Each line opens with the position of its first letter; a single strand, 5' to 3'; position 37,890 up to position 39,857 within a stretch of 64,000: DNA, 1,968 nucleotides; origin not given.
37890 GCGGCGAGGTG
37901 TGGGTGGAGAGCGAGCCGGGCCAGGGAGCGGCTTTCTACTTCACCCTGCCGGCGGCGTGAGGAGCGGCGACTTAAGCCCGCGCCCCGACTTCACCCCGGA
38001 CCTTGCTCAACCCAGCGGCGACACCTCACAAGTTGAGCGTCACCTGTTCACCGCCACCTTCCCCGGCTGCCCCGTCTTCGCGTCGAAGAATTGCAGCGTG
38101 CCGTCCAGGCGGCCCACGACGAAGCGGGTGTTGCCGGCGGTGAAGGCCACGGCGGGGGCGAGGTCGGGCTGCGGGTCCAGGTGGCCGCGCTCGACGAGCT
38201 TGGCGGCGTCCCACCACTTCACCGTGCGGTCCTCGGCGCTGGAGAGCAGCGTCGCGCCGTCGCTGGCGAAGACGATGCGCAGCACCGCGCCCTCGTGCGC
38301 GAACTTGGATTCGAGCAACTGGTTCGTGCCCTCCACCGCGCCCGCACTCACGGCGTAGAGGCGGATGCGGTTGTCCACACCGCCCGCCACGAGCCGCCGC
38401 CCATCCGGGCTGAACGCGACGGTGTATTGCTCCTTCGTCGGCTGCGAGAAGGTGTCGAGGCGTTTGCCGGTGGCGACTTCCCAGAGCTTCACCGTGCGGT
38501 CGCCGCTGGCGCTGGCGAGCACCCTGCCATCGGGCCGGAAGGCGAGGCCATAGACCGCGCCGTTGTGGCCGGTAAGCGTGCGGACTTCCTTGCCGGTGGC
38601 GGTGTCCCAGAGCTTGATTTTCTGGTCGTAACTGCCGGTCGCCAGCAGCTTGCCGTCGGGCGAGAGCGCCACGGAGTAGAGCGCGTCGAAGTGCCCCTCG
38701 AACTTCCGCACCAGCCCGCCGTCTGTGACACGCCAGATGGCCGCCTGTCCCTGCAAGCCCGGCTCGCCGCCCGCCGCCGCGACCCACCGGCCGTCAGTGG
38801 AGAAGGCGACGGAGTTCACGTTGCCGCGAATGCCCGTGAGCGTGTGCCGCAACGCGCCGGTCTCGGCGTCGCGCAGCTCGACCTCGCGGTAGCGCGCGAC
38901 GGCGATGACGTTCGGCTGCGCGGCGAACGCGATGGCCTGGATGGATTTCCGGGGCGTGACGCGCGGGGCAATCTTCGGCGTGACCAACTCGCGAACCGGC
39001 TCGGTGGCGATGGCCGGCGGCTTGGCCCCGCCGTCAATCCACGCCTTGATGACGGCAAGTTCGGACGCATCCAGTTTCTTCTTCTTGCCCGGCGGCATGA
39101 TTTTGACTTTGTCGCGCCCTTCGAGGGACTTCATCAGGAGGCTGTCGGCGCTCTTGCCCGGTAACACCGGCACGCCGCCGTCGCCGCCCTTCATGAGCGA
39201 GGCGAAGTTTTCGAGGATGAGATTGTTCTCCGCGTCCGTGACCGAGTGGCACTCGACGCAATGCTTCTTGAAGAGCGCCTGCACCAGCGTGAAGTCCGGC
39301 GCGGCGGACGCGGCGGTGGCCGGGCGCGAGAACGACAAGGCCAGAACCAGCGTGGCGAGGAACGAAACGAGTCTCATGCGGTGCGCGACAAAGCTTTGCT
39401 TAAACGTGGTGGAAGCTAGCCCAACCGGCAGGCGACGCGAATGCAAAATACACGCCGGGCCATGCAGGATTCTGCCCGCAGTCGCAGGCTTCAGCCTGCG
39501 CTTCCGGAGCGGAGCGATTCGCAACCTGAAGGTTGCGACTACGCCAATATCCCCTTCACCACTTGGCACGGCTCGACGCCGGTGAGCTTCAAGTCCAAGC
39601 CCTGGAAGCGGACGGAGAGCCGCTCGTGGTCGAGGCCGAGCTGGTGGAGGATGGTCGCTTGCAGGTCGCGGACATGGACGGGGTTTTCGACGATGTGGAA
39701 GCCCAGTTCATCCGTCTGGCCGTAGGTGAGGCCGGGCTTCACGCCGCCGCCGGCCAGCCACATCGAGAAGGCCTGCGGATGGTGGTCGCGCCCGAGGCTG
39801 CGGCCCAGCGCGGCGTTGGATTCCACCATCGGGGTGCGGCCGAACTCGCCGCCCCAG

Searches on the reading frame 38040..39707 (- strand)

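Call 82: search_protein_families(library=pfam, max_evalue=0.00001, proteins=[window:38040-39707:-])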
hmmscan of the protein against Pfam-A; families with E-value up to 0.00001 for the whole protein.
window:38040-39707:- (555 aa): 31 families (the best 25 are shown)
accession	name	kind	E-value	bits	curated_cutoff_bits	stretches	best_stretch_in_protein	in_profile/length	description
PF25175.1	Beta-prop_WDR5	-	3.4e-53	181.3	250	2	337-547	7-212/296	WDR5 beta-propeller domain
PF00400.38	WD40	-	2.1e-49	164.3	27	2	372-409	1-38/39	WD domain, G-beta repeat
PF25174.1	Beta-prop_THOC3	-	1.2e-47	162.7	305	2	253-423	88-254/272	THOC3 beta-propeller domain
PF25173.1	Beta-prop_WDR3_1st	-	2.5e-44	151.6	154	2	267-453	2-184/184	WDR3 first beta-propeller domain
PF24814.1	WD40_Prp19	-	1.2e-32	113.5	320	2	254-448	50-244/281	Prp19 WD40 domain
PF24817.1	WD40_WDHD1_1st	-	1.6e-32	113.3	109.9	2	344-421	90-167/291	WDHD1 first WD40 domain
PF25172.1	Beta-prop_WDR3_2nd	-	2e-28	99.9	140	1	337-453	172-288/293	WDR3 second beta-propeller domain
PF24807.1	WD40_CDC20-Fz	-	3.2e-28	99.3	200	1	256-457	12-213/292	CDC20/Fizzy WD40 domain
PF25168.1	Beta-prop_WDR36-Utp21_2nd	-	3.3e-28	99.4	84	2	361-446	219-303/335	WDR36/Utp21 second beta-propeller domain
PF23414.1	Beta-prop_EML_2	-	1.3e-27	97.3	90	2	264-424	10-166/266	Echinoderm microtubule-associated protein second beta-propeller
PF24805.1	EIF3I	-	6.7e-27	94.9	200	2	337-544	7-218/324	EIF3I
PF25391.1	WD40_Gbeta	-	8.6e-27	94.4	150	2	361-455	163-257/340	G protein beta WD-40 repeat protein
PF24796.1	WDR55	-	6.1e-20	71.9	200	2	253-451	7-206/296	WDR55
PF24105.1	Beta-prop_CAF1B_HIR1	-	2.8e-19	69.8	80.5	1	333-419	123-209/383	CAF1B/HIR1 beta-propeller domain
PF23393.2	Beta-prop_WDR90_POC16_2nd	-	5e-19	69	60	1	396-491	8-97/291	WDR90/POC16, second beta-propeller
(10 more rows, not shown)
